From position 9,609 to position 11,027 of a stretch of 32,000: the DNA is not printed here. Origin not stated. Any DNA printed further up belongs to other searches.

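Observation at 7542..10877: Tightly coupled string: MqnE/CofH-family radical SAM, QueC, two small membrane proteins and an Nth-type glycosylase, a non-canonical 7-deazaguanine neighbourhood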

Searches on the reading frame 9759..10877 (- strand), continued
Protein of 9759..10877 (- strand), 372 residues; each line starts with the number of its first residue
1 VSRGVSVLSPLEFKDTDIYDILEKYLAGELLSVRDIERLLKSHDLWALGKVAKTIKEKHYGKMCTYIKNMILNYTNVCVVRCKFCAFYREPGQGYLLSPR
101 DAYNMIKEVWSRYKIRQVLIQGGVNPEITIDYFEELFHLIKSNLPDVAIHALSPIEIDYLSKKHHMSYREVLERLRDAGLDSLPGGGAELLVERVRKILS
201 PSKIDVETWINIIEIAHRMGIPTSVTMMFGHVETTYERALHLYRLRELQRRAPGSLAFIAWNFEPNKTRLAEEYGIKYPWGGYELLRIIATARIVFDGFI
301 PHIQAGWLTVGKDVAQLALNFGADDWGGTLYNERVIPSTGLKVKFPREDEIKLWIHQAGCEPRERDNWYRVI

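Call 38: search_protein_families(library=pfam, proteins=[L057:9031-9978:+, L057:9956-11134:+, L057:11141-11815:+, L057:11843-13111:-, L057:13130-14530:+, L057:7727-8263:+, L057:8315-8884:+], max_evalue=0.001)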
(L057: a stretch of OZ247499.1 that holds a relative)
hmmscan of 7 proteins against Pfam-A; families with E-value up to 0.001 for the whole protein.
L057:9031-9978:+ (315 aa): 1 family
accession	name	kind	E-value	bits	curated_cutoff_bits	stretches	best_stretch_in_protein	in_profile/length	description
PF02621.19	VitK2_biosynth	-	1.5e-50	172.5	26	1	52-296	2-252/252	Menaquinone biosynthesis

L057:9956-11134:+ (392 aa): 2 families
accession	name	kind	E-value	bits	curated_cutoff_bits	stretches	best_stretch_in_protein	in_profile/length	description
PF19288.4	CofH_C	-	2.1e-32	112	27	1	254-367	3-120/125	CofH/MqnC C-terminal region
PF04055.27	Radical_SAM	-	4.8e-19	69.6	29.5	1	71-244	1-165/166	Radical SAM superfamily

L057:11141-11815:+ (224 aa): 4 families
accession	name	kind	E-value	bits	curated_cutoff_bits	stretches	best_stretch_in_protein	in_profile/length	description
PF06508.19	QueC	-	2.1e-64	217.3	22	1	7-213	1-209/210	Queuosine biosynthesis protein QueC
PF01171.26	ATP_bind_3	-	6e-05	23.3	27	0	8-64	2-64/182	PP-loop family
PF00733.27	Asn_synthase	-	0.00015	22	21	1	9-66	21-79/354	Asparagine synthase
PF02568.20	ThiI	-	0.00045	20.3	20.5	0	7-38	5-36/197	Thiamine biosynthesis protein (ThiI)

L057:11843-13111:- (422 aa): 1 family
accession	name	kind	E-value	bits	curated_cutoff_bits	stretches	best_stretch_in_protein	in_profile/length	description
PF00171.27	Aldedh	-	1e-26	94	23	2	12-289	31-295/461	Aldehyde dehydrogenase family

L057:13130-14530:+ (466 aa): 2 families
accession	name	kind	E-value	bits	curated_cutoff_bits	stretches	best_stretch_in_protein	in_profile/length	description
PF05193.26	Peptidase_M16_C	-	1.2e-30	107.1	23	1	220-390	2-180/181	Peptidase M16 inactive domain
PF00675.25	Peptidase_M16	-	3.2e-10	40.5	22.3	1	77-202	11-136/149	Insulinase (Peptidase family M16)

L057:7727-8263:+ (178 aa): 1 family
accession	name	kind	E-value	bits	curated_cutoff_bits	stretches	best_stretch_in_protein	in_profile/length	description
PF00072.30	Response_reg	-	1.3e-19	70.8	30.2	1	58-168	1-109/111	Response regulator receiver domain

L057:8315-8884:+ (189 aa): 1 family
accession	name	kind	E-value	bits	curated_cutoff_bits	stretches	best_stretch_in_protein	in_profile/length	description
PF00072.30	Response_reg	-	1.6e-16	60.9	30.2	1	46-157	1-110/111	Response regulator receiver domain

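Call 48: find_encoding_contigs(protein=P0014, flank=10000, max_places=1)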
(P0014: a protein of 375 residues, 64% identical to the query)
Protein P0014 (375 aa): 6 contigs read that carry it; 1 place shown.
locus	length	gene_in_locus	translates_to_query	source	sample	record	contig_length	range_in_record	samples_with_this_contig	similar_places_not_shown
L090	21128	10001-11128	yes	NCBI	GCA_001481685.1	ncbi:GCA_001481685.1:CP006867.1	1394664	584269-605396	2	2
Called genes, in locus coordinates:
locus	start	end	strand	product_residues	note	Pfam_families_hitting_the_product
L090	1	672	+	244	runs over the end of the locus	PF01488:Shikimate_DH, PF13241:NAD_binding_7, PF03807:F420_oxidored (weak)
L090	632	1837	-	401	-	PF23381:Beta-prop_IFT122_1st (faint), PF24817:WD40_WDHD1_1st (faint)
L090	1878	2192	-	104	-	-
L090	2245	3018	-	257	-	-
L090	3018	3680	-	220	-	PF02254:TrkA_N, PF02558:ApbA (weak), PF03435:Sacchrp_dh_NADP (faint), PF03721:UDPG_MGDP_dh_N (weak), PF13241:NAD_binding_7 (weak), PF02080:TrkA_C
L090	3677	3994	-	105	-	-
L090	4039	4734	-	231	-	PF00149:Metallophos, PF12850:Metallophos_2 (weak)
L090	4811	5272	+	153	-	PF00300:His_Phos_1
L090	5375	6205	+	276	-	-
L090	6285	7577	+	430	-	PF21572:Nop5_56-rel_N_Arc, PF01798:Nop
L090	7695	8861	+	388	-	PF01658:Inos-1-P_synth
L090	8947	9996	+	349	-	PF04041:Glyco_hydro_130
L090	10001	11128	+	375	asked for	PF04055:Radical_SAM, PF19288:CofH_C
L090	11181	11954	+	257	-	PF06508:QueC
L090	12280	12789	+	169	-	-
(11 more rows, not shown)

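Call 49: find_encoding_contigs(protein=P0007, flank=10000, max_places=1)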
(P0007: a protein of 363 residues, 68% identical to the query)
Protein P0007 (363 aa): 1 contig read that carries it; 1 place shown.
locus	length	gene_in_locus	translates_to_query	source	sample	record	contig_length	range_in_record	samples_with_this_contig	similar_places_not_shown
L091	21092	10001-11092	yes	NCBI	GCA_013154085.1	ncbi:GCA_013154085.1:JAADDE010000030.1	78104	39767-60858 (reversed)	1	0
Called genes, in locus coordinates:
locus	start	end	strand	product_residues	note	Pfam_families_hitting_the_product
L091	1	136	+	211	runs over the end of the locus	PF01135:PCMT, PF00398:RrnaAD (weak), PF08704:GCD14, PF13847:Methyltransf_31, PF13649:Methyltransf_25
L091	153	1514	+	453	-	PF13203:DUF2201_N, PF09967:DUF2201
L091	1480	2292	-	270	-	PF02621:VitK2_biosynth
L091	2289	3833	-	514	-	PF14251:PterinBD-DUF4346 (weak)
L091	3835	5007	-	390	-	PF00483:NTP_transferase, PF12804:NTP_transf_3, PF25087:GMPPB_C (weak), PF00132:Hexapep (faint)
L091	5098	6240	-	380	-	PF02562:PhoH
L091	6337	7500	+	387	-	PF01658:Inos-1-P_synth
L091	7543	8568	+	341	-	PF04041:Glyco_hydro_130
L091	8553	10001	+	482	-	PF19276:HD_assoc_2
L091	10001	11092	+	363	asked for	PF04055:Radical_SAM, PF19288:CofH_C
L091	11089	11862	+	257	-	PF06508:QueC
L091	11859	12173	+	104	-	-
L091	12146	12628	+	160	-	-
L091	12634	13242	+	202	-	PF00730:HhH-GPD, PF00633:HHH (weak)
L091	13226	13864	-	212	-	PF01015:Ribosomal_S3Ae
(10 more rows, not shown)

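Call 54: search_protein_families(library=ncbifam, proteins=[L040:8074-9186:+, L047:8065-9183:+, L052:8895-9992:+, L070:3774-4868:+, L084:8904-10010:+, L014:5719-6924:+, L022:8748-9860:-, L037:8706-9902:-, L040:9974-11026:+, L052:9989-11071:+], max_evalue=1e-60)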
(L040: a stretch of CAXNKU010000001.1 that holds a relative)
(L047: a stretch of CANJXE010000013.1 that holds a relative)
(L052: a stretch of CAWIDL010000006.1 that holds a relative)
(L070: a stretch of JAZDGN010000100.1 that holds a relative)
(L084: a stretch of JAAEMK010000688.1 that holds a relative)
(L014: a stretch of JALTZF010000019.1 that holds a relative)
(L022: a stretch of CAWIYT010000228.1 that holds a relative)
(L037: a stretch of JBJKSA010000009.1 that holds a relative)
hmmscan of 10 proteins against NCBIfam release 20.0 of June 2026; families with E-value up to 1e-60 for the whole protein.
L040:8074-9186:+ (370 aa): 9 families
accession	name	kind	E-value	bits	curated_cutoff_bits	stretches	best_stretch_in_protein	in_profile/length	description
TIGR03700.1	mena_SCO4494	equivalog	9.4e-133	442.5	434.55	1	13-365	1-351/351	aminofutalosine synthase MqnE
TIGR03699.1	menaquin_MqnC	equivalog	7.8e-110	366.9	428.1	1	21-364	1-341/342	cyclic dehypoxanthinyl futalosine synthase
TIGR00423.1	TIGR00423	subfamily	3.5e-102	341.8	260.25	1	57-365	1-310/310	CofH family radical SAM protein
NF005609.0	PRK07360.1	equivalog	1.1e-97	327.1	426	1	6-367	4-370/374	7,8-didemethyl-8-hydroxy-5-deazariboflavin synthase subunit CofH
NF006276.0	PRK08444.1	equivalog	3e-94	315.9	560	1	12-368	2-353/353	aminofutalosine synthase MqnE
TIGR03551.1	F420_cofH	equivalog_domain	1.2e-92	310.4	374.1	1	27-364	5-344/345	5-amino-6-(D-ribitylamino)uracil--L-tyrosine 4-hydroxyphenyl transferase CofH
NF006687.0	PRK09234.1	equivalog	1.2e-81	275.1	1018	1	8-366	477-838/849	bifunctional FO biosynthesis protein CofGH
NF006277.0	PRK08445.1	equivalog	4.1e-80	269.2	576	1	22-368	3-348/348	dehypoxanthine futalosine cyclase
NF004580.0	PRK05926.1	equivalog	6.2e-68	229.7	583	1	4-356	9-363/370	hypothetical protein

L047:8065-9183:+ (372 aa): 9 families
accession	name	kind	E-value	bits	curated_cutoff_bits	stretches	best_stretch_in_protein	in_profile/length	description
TIGR03700.1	mena_SCO4494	equivalog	5e-132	440.1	434.55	1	13-365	1-351/351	aminofutalosine synthase MqnE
TIGR03699.1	menaquin_MqnC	equivalog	1e-109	366.5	428.1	1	21-364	1-341/342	cyclic dehypoxanthinyl futalosine synthase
TIGR00423.1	TIGR00423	subfamily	2.8e-100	335.6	260.25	1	57-365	1-310/310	CofH family radical SAM protein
NF005609.0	PRK07360.1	equivalog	5.8e-96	321.5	426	1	7-367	5-370/374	7,8-didemethyl-8-hydroxy-5-deazariboflavin synthase subunit CofH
NF006276.0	PRK08444.1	equivalog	1.2e-93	313.9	560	1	12-368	2-353/353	aminofutalosine synthase MqnE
TIGR03551.1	F420_cofH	equivalog_domain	5.9e-91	304.9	374.1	1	27-364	5-344/345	5-amino-6-(D-ribitylamino)uracil--L-tyrosine 4-hydroxyphenyl transferase CofH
NF006687.0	PRK09234.1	equivalog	7.2e-80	269.2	1018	1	11-367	480-839/849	bifunctional FO biosynthesis protein CofGH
NF006277.0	PRK08445.1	equivalog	3e-77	259.8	576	1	22-368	3-348/348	dehypoxanthine futalosine cyclase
NF004580.0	PRK05926.1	equivalog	7.1e-66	222.9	583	1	5-356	10-363/370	hypothetical protein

L052:8895-9992:+ (365 aa): 9 families
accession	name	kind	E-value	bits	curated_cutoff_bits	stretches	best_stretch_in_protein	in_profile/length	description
TIGR03700.1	mena_SCO4494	equivalog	6.9e-152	505.4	434.55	1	14-361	1-350/351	aminofutalosine synthase MqnE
TIGR03699.1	menaquin_MqnC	equivalog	3.2e-113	378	428.1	1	23-362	2-342/342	cyclic dehypoxanthinyl futalosine synthase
TIGR00423.1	TIGR00423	subfamily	3.2e-111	371.5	260.25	1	58-361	2-309/310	CofH family radical SAM protein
NF006276.0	PRK08444.1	equivalog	3.5e-103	345.4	560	1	14-362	3-350/353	aminofutalosine synthase MqnE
TIGR03551.1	F420_cofH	equivalog_domain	2.2e-100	335.8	374.1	1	26-362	3-345/345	5-amino-6-(D-ribitylamino)uracil--L-tyrosine 4-hydroxyphenyl transferase CofH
NF005609.0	PRK07360.1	equivalog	9.2e-97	324.1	426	1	12-363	9-369/374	7,8-didemethyl-8-hydroxy-5-deazariboflavin synthase subunit CofH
NF006687.0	PRK09234.1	equivalog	1e-86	291.9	1018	1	14-364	482-839/849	bifunctional FO biosynthesis protein CofGH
NF006277.0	PRK08445.1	equivalog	3.2e-81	272.9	576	1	22-363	2-346/348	dehypoxanthine futalosine cyclase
NF004580.0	PRK05926.1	equivalog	1e-71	242.1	583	1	10-352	14-362/370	hypothetical protein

L070:3774-4868:+ (364 aa): 9 families
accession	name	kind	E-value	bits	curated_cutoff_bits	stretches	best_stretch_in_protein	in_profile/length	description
TIGR03700.1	mena_SCO4494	equivalog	3e-147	490.1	434.55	1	15-362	2-351/351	aminofutalosine synthase MqnE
TIGR03699.1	menaquin_MqnC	equivalog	3.8e-115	384.4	428.1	1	23-361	2-341/342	cyclic dehypoxanthinyl futalosine synthase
TIGR00423.1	TIGR00423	subfamily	6.2e-110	367.3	260.25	1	58-360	2-308/310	CofH family radical SAM protein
NF006276.0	PRK08444.1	equivalog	1.2e-106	356.7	560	1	13-361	2-349/353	aminofutalosine synthase MqnE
NF005609.0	PRK07360.1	equivalog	7.5e-102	340.9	426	1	9-362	6-368/374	7,8-didemethyl-8-hydroxy-5-deazariboflavin synthase subunit CofH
TIGR03551.1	F420_cofH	equivalog_domain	1.2e-97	326.8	374.1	1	27-362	4-345/345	5-amino-6-(D-ribitylamino)uracil--L-tyrosine 4-hydroxyphenyl transferase CofH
NF006277.0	PRK08445.1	equivalog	6.2e-81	271.9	576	1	23-359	3-342/348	dehypoxanthine futalosine cyclase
NF006687.0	PRK09234.1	equivalog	2.4e-80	270.8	1018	1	8-363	476-838/849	bifunctional FO biosynthesis protein CofGH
NF004580.0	PRK05926.1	equivalog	4.1e-74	250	583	1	8-354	12-364/370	hypothetical protein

L084:8904-10010:+ (368 aa): 9 families
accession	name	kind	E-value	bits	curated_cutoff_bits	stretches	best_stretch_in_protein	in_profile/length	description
TIGR03700.1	mena_SCO4494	equivalog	4.7e-145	482.9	434.55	1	13-361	1-351/351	aminofutalosine synthase MqnE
TIGR03699.1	menaquin_MqnC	equivalog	2.9e-113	378.2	428.1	1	22-360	2-341/342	cyclic dehypoxanthinyl futalosine synthase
TIGR00423.1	TIGR00423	subfamily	1.5e-108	362.8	260.25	1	57-359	2-308/310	CofH family radical SAM protein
NF006276.0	PRK08444.1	equivalog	1.3e-107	360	560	1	13-360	3-349/353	aminofutalosine synthase MqnE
NF005609.0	PRK07360.1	equivalog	2.7e-99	332.5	426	1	9-362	7-369/374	7,8-didemethyl-8-hydroxy-5-deazariboflavin synthase subunit CofH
TIGR03551.1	F420_cofH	equivalog_domain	6.2e-97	324.5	374.1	1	25-361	3-345/345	5-amino-6-(D-ribitylamino)uracil--L-tyrosine 4-hydroxyphenyl transferase CofH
NF006277.0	PRK08445.1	equivalog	2.2e-80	270.1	576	1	22-358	3-342/348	dehypoxanthine futalosine cyclase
NF006687.0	PRK09234.1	equivalog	9.9e-80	268.8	1018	1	8-365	477-841/849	bifunctional FO biosynthesis protein CofGH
NF004580.0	PRK05926.1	equivalog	1.9e-72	244.6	583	1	10-352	15-363/370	hypothetical protein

L014:5719-6924:+ (401 aa): 8 families
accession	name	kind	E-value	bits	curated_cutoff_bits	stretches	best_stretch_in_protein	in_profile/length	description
TIGR03699.1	menaquin_MqnC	equivalog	1.1e-92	310.5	428.1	1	42-388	2-341/342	cyclic dehypoxanthinyl futalosine synthase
TIGR03700.1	mena_SCO4494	equivalog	9e-91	304.4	434.55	1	35-388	3-350/351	aminofutalosine synthase MqnE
TIGR00423.1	TIGR00423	subfamily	2.3e-86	289.9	260.25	1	78-389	3-310/310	CofH family radical SAM protein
TIGR03551.1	F420_cofH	equivalog_domain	7.4e-79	265.1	374.1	1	48-387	6-343/345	5-amino-6-(D-ribitylamino)uracil--L-tyrosine 4-hydroxyphenyl transferase CofH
NF005609.0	PRK07360.1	equivalog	6e-77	258.9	426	1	31-392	9-371/374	7,8-didemethyl-8-hydroxy-5-deazariboflavin synthase subunit CofH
NF006687.0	PRK09234.1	equivalog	1.4e-68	231.9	1018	1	27-390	475-838/849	bifunctional FO biosynthesis protein CofGH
NF006276.0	PRK08444.1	equivalog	1.5e-68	231.4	560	1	34-390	4-351/353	aminofutalosine synthase MqnE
NF006277.0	PRK08445.1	equivalog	9.1e-63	212.2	576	1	42-391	3-347/348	dehypoxanthine futalosine cyclase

L022:8748-9860:- (370 aa): 9 families
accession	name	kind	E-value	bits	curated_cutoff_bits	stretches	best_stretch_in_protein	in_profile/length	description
TIGR03699.1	menaquin_MqnC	equivalog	3.7e-115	384.4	428.1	1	25-367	2-342/342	cyclic dehypoxanthinyl futalosine synthase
TIGR03700.1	mena_SCO4494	equivalog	6.9e-114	380.4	434.55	1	18-366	3-350/351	aminofutalosine synthase MqnE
TIGR00423.1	TIGR00423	subfamily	6.1e-107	357.4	260.25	1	58-367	1-310/310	CofH family radical SAM protein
TIGR03551.1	F420_cofH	equivalog_domain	3.9e-103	344.9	374.1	1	28-366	3-344/345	5-amino-6-(D-ribitylamino)uracil--L-tyrosine 4-hydroxyphenyl transferase CofH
NF005609.0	PRK07360.1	equivalog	4.5e-103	344.9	426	1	13-368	8-369/374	7,8-didemethyl-8-hydroxy-5-deazariboflavin synthase subunit CofH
NF006276.0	PRK08444.1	equivalog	9.9e-92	307.7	560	1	16-370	3-353/353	aminofutalosine synthase MqnE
NF006277.0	PRK08445.1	equivalog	1e-91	307.4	576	1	29-370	7-348/348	dehypoxanthine futalosine cyclase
NF006687.0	PRK09234.1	equivalog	1.8e-86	291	1018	1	37-367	506-837/849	bifunctional FO biosynthesis protein CofGH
NF004580.0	PRK05926.1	equivalog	7e-78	262.4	583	1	15-357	17-362/370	hypothetical protein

L037:8706-9902:- (398 aa): 8 families
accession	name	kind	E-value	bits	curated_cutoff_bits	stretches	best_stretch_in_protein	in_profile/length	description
TIGR03699.1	menaquin_MqnC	equivalog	4.9e-96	321.5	428.1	1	50-395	3-341/342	cyclic dehypoxanthinyl futalosine synthase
TIGR03700.1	mena_SCO4494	equivalog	1.8e-91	306.7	434.55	1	42-394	3-349/351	aminofutalosine synthase MqnE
TIGR00423.1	TIGR00423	subfamily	5.4e-89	298.5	260.25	1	83-395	1-309/310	CofH family radical SAM protein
NF005609.0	PRK07360.1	equivalog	2.5e-86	289.8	426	1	41-396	12-368/374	7,8-didemethyl-8-hydroxy-5-deazariboflavin synthase subunit CofH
TIGR03551.1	F420_cofH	equivalog_domain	2e-84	283.4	374.1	1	54-394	5-343/345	5-amino-6-(D-ribitylamino)uracil--L-tyrosine 4-hydroxyphenyl transferase CofH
NF006276.0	PRK08444.1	equivalog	1.2e-71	241.6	560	1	42-395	5-349/353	aminofutalosine synthase MqnE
NF006687.0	PRK09234.1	equivalog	4.1e-68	230.3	1018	1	60-395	504-836/849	bifunctional FO biosynthesis protein CofGH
NF006277.0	PRK08445.1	equivalog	2.1e-64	217.6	576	1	53-395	7-344/348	dehypoxanthine futalosine cyclase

L040:9974-11026:+ (350 aa): 9 families
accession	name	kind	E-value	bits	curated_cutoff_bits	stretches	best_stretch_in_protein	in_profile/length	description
TIGR03699.1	menaquin_MqnC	equivalog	2.1e-141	470.7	428.1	1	21-346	1-325/342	cyclic dehypoxanthinyl futalosine synthase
NF006277.0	PRK08445.1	equivalog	1.3e-121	405.7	576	1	21-346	2-328/348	dehypoxanthine futalosine cyclase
TIGR00423.1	TIGR00423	subfamily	3.2e-111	371.5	260.25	1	57-337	1-282/310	CofH family radical SAM protein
TIGR03700.1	mena_SCO4494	equivalog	9.6e-103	343.8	434.55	1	13-336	1-322/351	aminofutalosine synthase MqnE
NF005609.0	PRK07360.1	equivalog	2.6e-98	329.2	426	1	7-336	5-339/374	7,8-didemethyl-8-hydroxy-5-deazariboflavin synthase subunit CofH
TIGR03551.1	F420_cofH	equivalog_domain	4.2e-95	318.5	374.1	1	24-335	2-315/345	5-amino-6-(D-ribitylamino)uracil--L-tyrosine 4-hydroxyphenyl transferase CofH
NF006687.0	PRK09234.1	equivalog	3.2e-86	290.2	1018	1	13-335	482-807/849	bifunctional FO biosynthesis protein CofGH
NF006276.0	PRK08444.1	equivalog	1.8e-74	250.9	560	1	12-335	2-320/353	aminofutalosine synthase MqnE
NF004580.0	PRK05926.1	equivalog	2.9e-67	227.5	583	1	7-332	12-339/370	hypothetical protein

L052:9989-11071:+ (360 aa): 8 families
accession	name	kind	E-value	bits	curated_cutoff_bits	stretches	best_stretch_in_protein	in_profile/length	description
TIGR03699.1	menaquin_MqnC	equivalog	2.5e-137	457.3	428.1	1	27-358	3-340/342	cyclic dehypoxanthinyl futalosine synthase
NF006277.0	PRK08445.1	equivalog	7e-107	357.2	576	1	35-359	13-344/348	dehypoxanthine futalosine cyclase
TIGR00423.1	TIGR00423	subfamily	6.4e-104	347.5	260.25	1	60-358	1-308/310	CofH family radical SAM protein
TIGR03700.1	mena_SCO4494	equivalog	3.6e-95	318.9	434.55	1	26-358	10-349/351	aminofutalosine synthase MqnE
TIGR03551.1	F420_cofH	equivalog_domain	1.9e-85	286.8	374.1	1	39-358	15-343/345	5-amino-6-(D-ribitylamino)uracil--L-tyrosine 4-hydroxyphenyl transferase CofH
NF005609.0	PRK07360.1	equivalog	8.9e-84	281.4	426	1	44-358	42-366/374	7,8-didemethyl-8-hydroxy-5-deazariboflavin synthase subunit CofH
NF006276.0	PRK08444.1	equivalog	2e-75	254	560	1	17-358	3-348/353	aminofutalosine synthase MqnE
NF006687.0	PRK09234.1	equivalog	4.7e-75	253.3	1018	1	38-358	506-835/849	bifunctional FO biosynthesis protein CofGH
